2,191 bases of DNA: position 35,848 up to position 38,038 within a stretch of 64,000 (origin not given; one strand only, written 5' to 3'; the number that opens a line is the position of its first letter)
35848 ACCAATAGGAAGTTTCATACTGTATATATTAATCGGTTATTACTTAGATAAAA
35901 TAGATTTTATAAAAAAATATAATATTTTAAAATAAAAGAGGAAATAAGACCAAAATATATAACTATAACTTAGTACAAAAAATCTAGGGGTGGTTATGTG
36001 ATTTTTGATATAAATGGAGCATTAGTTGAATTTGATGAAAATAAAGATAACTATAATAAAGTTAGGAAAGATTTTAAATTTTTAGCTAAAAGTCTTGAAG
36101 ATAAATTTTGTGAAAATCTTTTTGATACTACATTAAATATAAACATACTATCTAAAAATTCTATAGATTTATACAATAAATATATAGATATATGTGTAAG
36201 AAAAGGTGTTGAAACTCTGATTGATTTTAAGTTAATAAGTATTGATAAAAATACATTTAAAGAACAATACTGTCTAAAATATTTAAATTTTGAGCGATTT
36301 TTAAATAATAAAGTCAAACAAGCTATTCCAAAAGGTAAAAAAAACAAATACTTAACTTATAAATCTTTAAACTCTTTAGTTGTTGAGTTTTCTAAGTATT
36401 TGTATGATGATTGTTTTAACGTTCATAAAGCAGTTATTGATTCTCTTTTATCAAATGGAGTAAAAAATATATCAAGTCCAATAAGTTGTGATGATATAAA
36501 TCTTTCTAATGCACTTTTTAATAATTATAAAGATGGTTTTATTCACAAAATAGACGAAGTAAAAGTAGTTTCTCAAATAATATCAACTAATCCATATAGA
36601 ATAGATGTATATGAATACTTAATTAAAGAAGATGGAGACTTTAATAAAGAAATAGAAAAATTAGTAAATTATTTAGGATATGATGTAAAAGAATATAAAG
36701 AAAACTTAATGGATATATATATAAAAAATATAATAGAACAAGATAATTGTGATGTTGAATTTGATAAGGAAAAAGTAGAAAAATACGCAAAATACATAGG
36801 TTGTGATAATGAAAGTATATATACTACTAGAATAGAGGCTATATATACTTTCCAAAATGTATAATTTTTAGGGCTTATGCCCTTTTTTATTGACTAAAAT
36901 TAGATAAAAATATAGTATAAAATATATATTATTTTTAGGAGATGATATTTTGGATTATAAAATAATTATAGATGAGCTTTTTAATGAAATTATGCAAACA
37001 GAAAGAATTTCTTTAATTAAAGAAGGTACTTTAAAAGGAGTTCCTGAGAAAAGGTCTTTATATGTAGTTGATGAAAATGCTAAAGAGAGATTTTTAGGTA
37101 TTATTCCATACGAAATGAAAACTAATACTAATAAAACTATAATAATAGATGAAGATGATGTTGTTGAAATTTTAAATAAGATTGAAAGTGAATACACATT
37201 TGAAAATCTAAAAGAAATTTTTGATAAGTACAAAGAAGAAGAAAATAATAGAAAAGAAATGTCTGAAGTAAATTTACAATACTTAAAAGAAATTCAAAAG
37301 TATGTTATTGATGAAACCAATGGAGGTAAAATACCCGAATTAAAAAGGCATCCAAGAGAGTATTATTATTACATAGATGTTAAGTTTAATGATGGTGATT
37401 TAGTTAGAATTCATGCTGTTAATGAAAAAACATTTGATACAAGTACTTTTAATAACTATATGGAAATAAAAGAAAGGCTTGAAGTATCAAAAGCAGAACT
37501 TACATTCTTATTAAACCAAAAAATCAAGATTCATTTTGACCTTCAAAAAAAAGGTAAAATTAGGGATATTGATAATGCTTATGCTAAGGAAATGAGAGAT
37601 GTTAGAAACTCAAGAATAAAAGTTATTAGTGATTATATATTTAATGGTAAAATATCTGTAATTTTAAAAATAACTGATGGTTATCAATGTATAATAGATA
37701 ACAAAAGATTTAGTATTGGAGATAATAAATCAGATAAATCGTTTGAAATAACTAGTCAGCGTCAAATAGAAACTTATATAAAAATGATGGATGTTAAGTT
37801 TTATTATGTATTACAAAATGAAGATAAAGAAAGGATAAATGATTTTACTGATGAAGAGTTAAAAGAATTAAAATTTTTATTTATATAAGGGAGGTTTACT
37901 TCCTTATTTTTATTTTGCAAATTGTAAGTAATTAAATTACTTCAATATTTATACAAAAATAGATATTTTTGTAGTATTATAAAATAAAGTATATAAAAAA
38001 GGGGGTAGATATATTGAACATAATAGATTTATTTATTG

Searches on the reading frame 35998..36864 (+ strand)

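Call 3: search_protein_families(library=pfam, proteins=[window:35998-36864:+], max_evalue=1)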
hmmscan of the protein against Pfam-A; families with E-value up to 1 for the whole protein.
window:35998-36864:+ (288 aa): 1 family
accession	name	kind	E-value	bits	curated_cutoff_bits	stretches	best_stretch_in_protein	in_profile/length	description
PF03979.19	Sigma70_r1_1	-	0.029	14.8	22.5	1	104-127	5-28/81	Sigma-70 factor, region 1.1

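Call 4: search_protein_families(library=padloc, proteins=[window:35998-36864:+], max_evalue=1)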
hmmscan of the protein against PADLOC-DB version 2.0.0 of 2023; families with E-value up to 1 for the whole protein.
window:35998-36864:+ (288 aa): 0 families

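Call 5: search_protein_families(library=ncbifam, proteins=[window:35998-36864:+], max_evalue=1)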
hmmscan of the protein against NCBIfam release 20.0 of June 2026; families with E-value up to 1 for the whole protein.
window:35998-36864:+ (288 aa): 1 family
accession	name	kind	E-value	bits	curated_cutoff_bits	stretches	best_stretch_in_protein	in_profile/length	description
NF047463.1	CllEntPrLepto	equivalog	0.096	12.1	400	1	43-90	88-132/250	mammalian cell entry protein Mce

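Call 72: search_protein_families(library=phrogs, proteins=[window:35998-36864:+], max_evalue=0.01)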
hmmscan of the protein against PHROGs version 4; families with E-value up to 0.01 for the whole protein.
window:35998-36864:+ (288 aa): 0 families

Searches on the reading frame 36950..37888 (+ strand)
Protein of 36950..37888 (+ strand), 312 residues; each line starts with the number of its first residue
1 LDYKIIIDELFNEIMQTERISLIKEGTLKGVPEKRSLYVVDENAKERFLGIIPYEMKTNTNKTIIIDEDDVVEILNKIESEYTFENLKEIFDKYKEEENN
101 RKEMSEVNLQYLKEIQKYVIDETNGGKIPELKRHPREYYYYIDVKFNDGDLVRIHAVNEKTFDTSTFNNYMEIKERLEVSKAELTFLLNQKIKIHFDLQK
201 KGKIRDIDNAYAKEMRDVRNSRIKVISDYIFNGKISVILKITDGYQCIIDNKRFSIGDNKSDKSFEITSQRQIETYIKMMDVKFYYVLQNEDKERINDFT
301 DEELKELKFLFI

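Call 3: search_protein_families(library=pfam, proteins=[window:36950-37888:+], max_evalue=1)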
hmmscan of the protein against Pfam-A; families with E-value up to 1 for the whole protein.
window:36950-37888:+ (312 aa): 3 families
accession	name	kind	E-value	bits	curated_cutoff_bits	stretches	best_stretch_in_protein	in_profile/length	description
PF16559.10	GIT_CC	-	0.029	14.5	28.7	1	166-190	14-38/66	GIT coiled-coil Rho guanine nucleotide exchange factor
PF18565.7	Glyco_hydro2_C5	-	0.16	12.3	32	1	189-243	34-83/103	Glycoside hydrolase family 2 C-terminal domain 5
PF07308.18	DUF1456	-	0.49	11.1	27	1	66-106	14-52/68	Protein of unknown function (DUF1456)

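Call 4: search_protein_families(library=padloc, proteins=[window:36950-37888:+], max_evalue=1)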
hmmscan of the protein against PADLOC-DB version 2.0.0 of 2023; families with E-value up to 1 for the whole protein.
window:36950-37888:+ (312 aa): 1 family
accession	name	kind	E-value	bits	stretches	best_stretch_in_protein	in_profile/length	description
PDLC02599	DrmC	-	0.015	12.2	1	200-260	7-60/387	DrmC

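Call 5: search_protein_families(library=ncbifam, proteins=[window:36950-37888:+], max_evalue=1)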
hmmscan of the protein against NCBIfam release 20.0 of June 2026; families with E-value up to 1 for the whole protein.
window:36950-37888:+ (312 aa): 0 families

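Call 72: search_protein_families(library=phrogs, proteins=[window:36950-37888:+], max_evalue=0.01)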
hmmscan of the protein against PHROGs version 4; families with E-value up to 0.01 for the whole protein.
window:36950-37888:+ (312 aa): 0 families
